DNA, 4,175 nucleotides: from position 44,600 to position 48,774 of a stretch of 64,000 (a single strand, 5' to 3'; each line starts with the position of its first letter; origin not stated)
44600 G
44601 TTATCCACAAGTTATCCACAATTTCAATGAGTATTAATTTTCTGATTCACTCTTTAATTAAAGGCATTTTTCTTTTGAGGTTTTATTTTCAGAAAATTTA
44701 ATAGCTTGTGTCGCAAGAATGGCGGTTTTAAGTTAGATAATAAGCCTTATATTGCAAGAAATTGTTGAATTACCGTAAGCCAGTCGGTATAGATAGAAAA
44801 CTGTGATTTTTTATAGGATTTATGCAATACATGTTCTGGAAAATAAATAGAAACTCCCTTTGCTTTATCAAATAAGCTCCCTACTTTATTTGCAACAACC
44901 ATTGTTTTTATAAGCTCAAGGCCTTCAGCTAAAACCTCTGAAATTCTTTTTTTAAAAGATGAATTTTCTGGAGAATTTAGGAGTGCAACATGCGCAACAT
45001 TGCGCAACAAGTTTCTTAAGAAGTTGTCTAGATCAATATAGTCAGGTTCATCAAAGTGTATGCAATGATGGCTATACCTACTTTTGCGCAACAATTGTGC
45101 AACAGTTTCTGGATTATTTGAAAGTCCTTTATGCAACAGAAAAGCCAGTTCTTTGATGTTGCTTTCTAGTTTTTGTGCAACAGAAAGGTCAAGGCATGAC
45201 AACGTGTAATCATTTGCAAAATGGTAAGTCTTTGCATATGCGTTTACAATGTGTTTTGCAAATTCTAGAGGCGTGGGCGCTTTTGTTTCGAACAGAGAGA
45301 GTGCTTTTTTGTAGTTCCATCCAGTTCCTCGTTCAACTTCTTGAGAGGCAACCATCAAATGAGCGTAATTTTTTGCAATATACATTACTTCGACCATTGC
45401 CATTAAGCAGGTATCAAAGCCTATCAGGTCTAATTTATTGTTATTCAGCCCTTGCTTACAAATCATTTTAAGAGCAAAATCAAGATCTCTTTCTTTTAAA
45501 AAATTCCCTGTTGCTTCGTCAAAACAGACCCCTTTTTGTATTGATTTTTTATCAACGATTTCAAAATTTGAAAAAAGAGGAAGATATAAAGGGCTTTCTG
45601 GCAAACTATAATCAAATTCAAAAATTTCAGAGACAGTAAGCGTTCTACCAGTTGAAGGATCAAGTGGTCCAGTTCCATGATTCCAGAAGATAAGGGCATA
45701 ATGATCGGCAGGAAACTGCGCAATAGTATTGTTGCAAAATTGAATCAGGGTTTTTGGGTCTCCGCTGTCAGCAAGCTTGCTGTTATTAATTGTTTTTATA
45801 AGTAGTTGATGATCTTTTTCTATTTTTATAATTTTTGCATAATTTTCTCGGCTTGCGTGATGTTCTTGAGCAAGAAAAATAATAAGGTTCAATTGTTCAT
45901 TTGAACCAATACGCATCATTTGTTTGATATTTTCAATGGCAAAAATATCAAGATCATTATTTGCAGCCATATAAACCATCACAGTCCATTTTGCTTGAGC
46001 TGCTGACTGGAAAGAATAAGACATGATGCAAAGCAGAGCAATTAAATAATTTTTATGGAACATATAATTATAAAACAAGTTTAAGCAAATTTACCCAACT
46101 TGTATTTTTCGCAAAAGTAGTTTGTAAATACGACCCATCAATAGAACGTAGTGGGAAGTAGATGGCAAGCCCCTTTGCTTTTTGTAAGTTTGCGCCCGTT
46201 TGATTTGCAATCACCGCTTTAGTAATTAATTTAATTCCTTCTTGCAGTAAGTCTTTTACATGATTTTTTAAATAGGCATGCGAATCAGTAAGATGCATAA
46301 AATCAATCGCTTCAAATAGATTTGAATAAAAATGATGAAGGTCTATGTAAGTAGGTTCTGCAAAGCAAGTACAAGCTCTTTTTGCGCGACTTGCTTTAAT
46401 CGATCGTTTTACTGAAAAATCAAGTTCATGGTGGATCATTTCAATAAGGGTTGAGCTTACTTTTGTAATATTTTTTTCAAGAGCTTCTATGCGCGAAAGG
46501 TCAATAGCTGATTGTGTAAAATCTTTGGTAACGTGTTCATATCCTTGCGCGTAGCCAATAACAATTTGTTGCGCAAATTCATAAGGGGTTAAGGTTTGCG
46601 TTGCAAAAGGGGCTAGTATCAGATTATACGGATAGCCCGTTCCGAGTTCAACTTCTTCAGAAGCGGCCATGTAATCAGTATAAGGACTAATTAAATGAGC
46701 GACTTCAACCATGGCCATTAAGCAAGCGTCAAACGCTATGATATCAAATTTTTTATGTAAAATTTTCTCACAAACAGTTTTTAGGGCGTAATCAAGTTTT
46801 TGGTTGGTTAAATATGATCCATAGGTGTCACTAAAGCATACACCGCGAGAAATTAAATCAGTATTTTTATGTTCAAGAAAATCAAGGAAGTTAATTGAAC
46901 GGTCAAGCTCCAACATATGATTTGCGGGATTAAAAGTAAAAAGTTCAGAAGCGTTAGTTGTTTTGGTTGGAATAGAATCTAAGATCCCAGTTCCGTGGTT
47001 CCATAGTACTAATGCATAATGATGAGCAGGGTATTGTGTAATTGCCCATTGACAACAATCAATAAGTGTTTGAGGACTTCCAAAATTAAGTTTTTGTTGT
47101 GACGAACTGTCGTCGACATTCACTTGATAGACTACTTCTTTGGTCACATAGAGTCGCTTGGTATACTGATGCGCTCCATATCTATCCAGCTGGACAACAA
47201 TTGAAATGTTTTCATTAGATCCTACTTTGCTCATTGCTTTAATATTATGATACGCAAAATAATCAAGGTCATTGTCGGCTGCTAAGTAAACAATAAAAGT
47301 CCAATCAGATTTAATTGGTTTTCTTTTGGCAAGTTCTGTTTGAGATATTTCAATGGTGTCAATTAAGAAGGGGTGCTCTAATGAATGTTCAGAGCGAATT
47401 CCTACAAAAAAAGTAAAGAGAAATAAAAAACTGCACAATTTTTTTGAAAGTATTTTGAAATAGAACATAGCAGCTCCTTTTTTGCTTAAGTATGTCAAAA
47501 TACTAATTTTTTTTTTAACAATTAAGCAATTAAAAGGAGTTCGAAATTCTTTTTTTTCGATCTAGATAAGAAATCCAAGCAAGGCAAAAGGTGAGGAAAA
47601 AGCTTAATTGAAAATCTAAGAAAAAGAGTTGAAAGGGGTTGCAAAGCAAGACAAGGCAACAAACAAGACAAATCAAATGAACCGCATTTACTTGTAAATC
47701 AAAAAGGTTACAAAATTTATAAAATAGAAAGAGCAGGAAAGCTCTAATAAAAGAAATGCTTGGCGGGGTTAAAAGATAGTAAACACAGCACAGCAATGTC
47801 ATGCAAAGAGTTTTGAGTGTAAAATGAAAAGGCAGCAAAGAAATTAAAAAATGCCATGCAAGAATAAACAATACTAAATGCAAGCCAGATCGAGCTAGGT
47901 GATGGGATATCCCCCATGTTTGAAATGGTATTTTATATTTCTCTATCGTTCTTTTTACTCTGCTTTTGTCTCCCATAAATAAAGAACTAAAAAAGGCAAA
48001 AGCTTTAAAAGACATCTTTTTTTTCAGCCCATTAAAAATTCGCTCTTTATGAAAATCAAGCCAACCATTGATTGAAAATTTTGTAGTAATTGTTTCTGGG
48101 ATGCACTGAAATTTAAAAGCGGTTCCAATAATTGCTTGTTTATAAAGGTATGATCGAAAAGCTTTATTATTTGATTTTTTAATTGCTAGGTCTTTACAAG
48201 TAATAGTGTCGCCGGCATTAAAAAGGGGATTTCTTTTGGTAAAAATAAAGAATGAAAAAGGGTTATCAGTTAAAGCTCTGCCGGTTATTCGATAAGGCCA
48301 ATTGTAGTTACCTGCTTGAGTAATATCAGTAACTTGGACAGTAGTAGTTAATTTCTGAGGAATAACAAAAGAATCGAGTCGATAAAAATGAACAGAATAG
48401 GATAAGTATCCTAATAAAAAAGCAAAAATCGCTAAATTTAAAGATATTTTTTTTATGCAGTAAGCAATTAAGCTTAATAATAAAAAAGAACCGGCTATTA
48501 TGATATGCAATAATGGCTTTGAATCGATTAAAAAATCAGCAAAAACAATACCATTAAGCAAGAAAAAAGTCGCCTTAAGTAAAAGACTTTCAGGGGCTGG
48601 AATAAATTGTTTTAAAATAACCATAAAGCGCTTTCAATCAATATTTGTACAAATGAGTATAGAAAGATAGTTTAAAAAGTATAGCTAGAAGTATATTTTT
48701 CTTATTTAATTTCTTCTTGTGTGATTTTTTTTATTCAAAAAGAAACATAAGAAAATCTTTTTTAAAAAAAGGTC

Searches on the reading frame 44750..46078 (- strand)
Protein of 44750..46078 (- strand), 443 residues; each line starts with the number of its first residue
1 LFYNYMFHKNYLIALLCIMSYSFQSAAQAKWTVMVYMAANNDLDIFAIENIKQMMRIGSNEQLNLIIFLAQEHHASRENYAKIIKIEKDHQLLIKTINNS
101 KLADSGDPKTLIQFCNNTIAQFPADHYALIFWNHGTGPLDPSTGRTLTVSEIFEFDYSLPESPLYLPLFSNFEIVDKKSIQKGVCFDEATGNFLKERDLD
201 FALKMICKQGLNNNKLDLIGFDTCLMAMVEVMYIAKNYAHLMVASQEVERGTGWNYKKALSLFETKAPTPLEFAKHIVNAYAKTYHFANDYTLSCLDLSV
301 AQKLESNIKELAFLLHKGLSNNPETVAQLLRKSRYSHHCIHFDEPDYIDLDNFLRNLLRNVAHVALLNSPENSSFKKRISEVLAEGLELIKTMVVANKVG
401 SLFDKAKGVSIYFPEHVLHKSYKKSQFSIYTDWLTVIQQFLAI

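Call 27: search_protein_families(library=ncbifam, proteins=[window:44750-46078:-], max_evalue=0.00001)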
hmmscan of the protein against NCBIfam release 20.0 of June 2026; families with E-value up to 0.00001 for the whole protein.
window:44750-46078:- (443 aa): 1 family
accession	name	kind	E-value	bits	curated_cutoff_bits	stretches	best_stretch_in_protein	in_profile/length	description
TIGR02806.2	clostrip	equivalog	8.3e-15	54.6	550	0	178-263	132-221/472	clostripain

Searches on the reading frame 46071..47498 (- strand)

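Call 27: search_protein_families(library=ncbifam, proteins=[window:46071-47498:-], max_evalue=0.00001)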
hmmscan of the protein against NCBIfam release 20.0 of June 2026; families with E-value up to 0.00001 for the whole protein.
window:46071-47498:- (476 aa): 1 family
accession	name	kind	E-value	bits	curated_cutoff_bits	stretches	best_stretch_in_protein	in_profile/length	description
TIGR02806.2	clostrip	equivalog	5e-10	38.8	550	0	214-296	132-219/472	clostripain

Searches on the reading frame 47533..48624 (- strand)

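Call 27: search_protein_families(library=ncbifam, proteins=[window:47533-48624:-], max_evalue=0.00001)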
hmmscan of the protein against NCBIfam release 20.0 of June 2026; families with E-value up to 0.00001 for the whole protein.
window:47533-48624:- (364 aa): 4 families
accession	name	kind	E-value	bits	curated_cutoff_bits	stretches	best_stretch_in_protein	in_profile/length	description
TIGR00361.1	ComEC_Rec2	equivalog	7.9e-16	57.3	190.05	1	201-354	121-280/663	DNA internalization-related competence protein ComEC/Rec2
TIGR00360.1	ComEC_N-term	subfamily_domain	2.7e-13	50.5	36.5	1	239-352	1-114/171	ComEC/Rec2-related protein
NF045979.1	ComEC_MAG0480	equivalog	2.6e-09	36.3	150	1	47-355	55-339/461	MAG0480 family ComEC-like protein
NF008580.0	PRK11539.1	equivalog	6.1e-08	31.5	969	1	206-353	197-349/758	ComEC family protein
